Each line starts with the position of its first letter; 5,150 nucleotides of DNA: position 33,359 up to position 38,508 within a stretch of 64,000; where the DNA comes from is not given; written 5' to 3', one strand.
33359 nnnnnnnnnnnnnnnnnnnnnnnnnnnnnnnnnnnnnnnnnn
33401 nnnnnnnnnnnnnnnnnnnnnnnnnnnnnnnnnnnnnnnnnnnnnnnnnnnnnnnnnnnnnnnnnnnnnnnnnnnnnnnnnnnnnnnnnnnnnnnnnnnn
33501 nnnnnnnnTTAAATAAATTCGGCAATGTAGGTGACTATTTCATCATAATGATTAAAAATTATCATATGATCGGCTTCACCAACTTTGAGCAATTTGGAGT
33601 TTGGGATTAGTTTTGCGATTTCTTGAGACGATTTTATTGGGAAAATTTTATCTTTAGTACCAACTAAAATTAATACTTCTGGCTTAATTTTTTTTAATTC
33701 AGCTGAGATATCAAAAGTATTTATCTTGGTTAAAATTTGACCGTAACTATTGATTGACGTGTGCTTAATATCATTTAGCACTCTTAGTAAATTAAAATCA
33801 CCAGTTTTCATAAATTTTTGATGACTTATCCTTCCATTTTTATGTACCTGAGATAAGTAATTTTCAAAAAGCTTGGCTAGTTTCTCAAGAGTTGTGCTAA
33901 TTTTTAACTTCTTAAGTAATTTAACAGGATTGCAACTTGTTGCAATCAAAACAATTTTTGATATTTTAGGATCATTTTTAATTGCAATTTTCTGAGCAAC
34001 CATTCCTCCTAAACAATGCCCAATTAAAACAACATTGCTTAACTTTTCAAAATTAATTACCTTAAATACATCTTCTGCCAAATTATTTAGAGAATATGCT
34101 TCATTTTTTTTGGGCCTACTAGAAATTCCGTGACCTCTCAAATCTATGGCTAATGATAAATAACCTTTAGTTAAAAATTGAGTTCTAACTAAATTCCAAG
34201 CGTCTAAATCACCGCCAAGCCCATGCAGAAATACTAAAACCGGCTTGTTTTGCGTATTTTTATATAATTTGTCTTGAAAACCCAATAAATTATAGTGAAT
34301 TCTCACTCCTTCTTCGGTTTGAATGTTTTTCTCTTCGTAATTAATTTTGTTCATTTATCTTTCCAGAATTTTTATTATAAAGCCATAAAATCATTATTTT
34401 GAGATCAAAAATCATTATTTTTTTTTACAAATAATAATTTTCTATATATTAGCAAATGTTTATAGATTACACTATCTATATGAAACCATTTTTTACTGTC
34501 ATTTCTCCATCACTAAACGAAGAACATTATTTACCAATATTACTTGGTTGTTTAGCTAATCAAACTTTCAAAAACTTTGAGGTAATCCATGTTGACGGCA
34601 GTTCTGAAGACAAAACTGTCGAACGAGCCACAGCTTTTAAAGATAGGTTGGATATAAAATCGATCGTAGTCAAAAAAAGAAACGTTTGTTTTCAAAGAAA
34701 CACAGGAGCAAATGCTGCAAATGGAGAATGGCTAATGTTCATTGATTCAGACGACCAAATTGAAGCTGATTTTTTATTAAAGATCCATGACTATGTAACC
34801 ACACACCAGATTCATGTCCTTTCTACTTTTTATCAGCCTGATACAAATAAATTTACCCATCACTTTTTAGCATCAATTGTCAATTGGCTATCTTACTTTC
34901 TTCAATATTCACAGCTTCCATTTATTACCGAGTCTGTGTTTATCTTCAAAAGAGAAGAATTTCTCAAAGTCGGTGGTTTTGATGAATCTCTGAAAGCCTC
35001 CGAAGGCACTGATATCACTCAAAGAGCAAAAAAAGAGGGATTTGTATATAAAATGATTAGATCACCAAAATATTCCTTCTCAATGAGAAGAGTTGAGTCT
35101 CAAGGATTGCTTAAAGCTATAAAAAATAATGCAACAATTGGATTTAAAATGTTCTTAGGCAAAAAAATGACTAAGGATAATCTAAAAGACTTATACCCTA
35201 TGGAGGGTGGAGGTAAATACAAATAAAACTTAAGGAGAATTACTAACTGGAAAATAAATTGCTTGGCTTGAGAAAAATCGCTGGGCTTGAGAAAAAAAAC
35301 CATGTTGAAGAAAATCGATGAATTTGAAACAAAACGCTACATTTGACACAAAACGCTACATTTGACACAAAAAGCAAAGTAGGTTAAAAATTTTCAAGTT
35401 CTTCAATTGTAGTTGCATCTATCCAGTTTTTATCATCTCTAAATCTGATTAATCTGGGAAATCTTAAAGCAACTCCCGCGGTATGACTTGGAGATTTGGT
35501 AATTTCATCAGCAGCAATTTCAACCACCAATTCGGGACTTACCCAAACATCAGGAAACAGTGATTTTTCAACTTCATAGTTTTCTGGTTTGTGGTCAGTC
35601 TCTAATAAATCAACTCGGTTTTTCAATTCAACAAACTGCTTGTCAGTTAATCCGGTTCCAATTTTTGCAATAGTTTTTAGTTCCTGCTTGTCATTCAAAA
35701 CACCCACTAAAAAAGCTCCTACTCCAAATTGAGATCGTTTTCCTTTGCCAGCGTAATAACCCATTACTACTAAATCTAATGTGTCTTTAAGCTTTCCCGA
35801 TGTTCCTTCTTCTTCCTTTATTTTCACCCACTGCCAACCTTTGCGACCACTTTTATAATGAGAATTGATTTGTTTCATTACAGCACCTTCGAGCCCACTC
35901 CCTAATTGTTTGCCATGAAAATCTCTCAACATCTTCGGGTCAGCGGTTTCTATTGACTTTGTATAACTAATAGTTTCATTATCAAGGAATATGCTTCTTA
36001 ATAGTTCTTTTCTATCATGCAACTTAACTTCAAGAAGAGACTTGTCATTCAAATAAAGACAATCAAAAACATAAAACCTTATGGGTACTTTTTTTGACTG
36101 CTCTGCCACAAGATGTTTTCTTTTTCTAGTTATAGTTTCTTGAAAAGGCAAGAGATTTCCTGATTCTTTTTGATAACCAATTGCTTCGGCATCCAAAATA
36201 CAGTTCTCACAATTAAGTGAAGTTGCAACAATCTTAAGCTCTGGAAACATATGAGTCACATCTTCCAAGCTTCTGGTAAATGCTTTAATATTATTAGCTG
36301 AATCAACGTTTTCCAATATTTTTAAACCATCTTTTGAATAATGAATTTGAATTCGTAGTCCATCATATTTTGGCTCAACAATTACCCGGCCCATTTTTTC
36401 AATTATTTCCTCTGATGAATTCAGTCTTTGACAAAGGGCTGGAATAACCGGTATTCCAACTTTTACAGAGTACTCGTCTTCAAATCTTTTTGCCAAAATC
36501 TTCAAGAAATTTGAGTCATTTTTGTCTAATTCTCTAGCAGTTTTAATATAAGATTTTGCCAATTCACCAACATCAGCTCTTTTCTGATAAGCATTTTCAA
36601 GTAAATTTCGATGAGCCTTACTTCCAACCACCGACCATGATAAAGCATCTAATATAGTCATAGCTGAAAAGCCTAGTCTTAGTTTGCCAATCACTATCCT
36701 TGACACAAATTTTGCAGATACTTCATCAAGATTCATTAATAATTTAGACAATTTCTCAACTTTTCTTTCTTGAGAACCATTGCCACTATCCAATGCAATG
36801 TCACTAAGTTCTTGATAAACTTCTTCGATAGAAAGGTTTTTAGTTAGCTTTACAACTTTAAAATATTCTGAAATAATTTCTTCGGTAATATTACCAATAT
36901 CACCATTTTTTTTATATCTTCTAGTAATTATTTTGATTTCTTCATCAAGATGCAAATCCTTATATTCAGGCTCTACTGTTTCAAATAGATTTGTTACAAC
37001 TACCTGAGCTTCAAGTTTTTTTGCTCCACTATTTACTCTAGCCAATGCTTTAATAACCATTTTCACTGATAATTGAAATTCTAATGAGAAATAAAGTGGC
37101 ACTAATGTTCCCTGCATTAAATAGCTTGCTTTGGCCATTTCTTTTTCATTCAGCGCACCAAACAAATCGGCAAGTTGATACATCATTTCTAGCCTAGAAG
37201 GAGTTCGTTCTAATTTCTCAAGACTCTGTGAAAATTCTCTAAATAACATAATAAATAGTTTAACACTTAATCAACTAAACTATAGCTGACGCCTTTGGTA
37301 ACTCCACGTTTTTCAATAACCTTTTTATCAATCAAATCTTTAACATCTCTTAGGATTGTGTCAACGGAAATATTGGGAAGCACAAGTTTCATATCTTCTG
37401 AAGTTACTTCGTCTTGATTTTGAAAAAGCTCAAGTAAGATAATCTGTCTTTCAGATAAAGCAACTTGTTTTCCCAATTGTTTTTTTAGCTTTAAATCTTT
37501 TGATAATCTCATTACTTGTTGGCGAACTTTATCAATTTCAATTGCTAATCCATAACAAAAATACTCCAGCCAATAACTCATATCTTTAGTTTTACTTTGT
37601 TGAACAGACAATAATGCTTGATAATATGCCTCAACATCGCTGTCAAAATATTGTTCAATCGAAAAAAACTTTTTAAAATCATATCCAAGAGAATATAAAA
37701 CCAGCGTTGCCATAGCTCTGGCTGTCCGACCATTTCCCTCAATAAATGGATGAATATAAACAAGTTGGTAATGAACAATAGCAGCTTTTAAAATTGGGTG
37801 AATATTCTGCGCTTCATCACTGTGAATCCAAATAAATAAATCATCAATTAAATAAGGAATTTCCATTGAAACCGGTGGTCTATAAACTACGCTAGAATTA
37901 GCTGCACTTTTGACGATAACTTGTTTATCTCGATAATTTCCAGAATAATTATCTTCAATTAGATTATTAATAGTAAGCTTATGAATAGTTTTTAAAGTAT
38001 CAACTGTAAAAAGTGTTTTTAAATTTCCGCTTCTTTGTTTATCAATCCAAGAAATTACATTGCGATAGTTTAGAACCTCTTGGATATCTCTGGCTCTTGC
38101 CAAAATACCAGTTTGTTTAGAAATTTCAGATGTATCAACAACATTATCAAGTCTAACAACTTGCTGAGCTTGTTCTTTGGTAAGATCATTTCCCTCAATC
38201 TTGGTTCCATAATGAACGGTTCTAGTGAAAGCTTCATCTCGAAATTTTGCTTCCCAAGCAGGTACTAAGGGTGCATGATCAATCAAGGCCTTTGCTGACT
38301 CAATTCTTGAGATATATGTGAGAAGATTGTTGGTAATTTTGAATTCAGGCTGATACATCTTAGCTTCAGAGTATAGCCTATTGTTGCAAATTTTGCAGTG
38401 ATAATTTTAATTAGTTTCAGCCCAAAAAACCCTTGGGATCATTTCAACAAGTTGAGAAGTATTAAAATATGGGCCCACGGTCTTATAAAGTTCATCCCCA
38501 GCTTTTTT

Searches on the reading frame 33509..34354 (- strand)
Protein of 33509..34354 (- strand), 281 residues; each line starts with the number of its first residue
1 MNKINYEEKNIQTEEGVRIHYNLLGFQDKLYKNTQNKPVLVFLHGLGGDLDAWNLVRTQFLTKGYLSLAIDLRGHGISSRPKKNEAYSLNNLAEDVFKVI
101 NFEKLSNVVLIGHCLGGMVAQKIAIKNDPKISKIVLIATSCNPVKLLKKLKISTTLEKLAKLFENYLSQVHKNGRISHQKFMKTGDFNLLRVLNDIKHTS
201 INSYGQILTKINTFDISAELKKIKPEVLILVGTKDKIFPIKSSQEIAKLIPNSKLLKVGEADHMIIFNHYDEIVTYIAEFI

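Call 47: search_protein_families(library=pfam, proteins=[window:33509-34354:-], max_evalue=0.1)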
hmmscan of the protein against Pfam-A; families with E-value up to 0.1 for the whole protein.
window:33509-34354:- (281 aa): 21 families
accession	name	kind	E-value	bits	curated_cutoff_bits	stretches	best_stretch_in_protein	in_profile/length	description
PF00561.26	Abhydrolase_1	-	7.3e-31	108.1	25.8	1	38-269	1-244/245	alpha/beta hydrolase fold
PF12146.15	Hydrolase_4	-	6e-21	75.3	27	1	35-258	2-226/239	Serine aminopeptidase, S33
PF12697.13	Abhydrolase_6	-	6.7e-15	56.8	26.3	1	40-274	1-215/217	Alpha/beta hydrolase family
PF03096.20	Ndr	-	4.9e-10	39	23.3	1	34-234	20-229/283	Ndr family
PF12695.13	Abhydrolase_5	-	4.3e-07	30.3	27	1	93-140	46-90/164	Alpha/beta hydrolase family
PF07819.20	PGAP1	-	1.1e-06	29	24.3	1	102-175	87-159/233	PGAP1-like alpha/beta domain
PF01738.24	DLH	-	1.2e-06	28.7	21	1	35-133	11-123/217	Dienelactone hydrolase family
PF00975.26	Thioesterase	-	0.00013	22.7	26.4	1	69-138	32-101/226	Thioesterase domain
PF05057.20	DUF676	-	0.00018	21.5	20.3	1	36-125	4-96/217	Putative serine esterase (DUF676)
PF06500.17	FrsA-like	-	0.00024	20.5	22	1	30-140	187-299/414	Esterase FrsA-like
PF02230.22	Abhydrolase_2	-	0.00031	21.1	23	0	33-57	10-34/217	Phospholipase/Carboxylesterase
PF05728.18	UPF0227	-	0.00084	19.7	21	1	90-264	43-171/187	Uncharacterised protein family (UPF0227)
PF04083.22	Abhydro_lipase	-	0.002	18.1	27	1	4-54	10-60/63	Partial alpha/beta-hydrolase lipase region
PF11144.14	DUF2920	-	0.0042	16.7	24.7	1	34-101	30-96/400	Protein of unknown function (DUF2920)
PF20408.4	Abhydrolase_11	-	0.0089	16.2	27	0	39-143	4-111/193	Alpha/beta hydrolase domain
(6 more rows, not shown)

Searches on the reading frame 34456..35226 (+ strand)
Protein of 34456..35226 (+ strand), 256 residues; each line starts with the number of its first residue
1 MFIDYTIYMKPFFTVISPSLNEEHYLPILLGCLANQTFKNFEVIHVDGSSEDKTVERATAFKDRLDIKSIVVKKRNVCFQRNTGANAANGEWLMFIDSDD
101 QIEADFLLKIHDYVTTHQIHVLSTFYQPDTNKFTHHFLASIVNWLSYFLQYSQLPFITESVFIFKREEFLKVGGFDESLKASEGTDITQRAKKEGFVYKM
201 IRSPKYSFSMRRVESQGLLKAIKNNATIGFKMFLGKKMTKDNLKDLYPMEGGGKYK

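Call 70: search_protein_families(library=pfam, proteins=[window:34456-35226:+], max_evalue=0.001)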
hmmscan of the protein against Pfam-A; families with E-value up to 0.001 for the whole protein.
window:34456-35226:+ (256 aa): 5 families
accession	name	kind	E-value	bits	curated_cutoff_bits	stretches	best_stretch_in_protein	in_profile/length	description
PF00535.33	Glycos_transf_2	-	1e-21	78.1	23.3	1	14-166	1-161/168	Glycosyl transferase family 2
PF10111.15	Glyco_tranf_2_2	-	7.9e-13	48.9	27.3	1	34-201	20-210/276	Glycosyltransferase like family 2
PF13641.12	Glyco_tranf_2_3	-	1.4e-06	28.9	27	1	13-224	3-223/230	Glycosyltransferase like family 2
PF13632.12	Glyco_trans_2_3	-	6.5e-06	26.5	27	1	92-204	1-119/198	Glycosyl transferase family group 2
PF13506.12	Glyco_transf_21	-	0.00011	22.1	21.7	1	83-177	24-122/174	Glycosyl transferase family 21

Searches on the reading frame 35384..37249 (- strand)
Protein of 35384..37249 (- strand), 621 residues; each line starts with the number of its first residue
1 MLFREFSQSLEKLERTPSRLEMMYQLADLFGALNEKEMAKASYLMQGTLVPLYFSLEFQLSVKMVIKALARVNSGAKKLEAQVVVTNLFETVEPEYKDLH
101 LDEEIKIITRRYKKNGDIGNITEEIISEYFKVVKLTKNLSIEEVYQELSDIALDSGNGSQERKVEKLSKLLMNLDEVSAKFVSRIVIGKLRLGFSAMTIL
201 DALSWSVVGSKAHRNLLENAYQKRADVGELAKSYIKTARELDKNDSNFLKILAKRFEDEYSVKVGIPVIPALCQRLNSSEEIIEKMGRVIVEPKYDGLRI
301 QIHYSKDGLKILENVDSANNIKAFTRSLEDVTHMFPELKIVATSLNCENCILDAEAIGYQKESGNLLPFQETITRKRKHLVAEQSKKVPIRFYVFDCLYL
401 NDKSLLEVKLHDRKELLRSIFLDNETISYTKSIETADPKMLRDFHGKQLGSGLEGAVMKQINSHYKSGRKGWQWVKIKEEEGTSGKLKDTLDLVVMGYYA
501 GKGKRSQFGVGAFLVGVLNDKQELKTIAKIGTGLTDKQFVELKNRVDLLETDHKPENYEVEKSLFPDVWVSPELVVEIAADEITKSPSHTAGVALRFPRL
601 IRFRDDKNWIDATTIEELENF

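Call 70: search_protein_families(library=pfam, proteins=[window:35384-37249:-], max_evalue=0.001)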
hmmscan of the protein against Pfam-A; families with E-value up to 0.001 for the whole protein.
window:35384-37249:- (621 aa): 4 families
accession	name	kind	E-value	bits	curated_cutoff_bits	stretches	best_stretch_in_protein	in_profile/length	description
PF01068.26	DNA_ligase_A_M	-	1.1e-45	156.2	26.2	1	270-478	1-204/204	ATP dependent DNA ligase domain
PF04675.19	DNA_ligase_A_N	-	1.2e-27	97.6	24.6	1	3-204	2-174/174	DNA ligase N terminus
PF04679.21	DNA_ligase_A_C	-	1.1e-22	80.6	27.5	1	509-607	4-94/94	ATP dependent DNA ligase C terminal region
PF09414.15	RNA_ligase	-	0.00061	20.4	27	0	288-477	2-170/171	RNA ligase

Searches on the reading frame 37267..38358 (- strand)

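Call 70: search_protein_families(library=pfam, proteins=[window:37267-38358:-], max_evalue=0.001)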
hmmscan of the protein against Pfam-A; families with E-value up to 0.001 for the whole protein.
window:37267-38358:- (363 aa): 1 family
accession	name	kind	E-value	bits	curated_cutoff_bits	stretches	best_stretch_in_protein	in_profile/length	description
PF02661.23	Fic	-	2.8e-21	76.6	24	1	117-221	2-93/93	Fic/DOC family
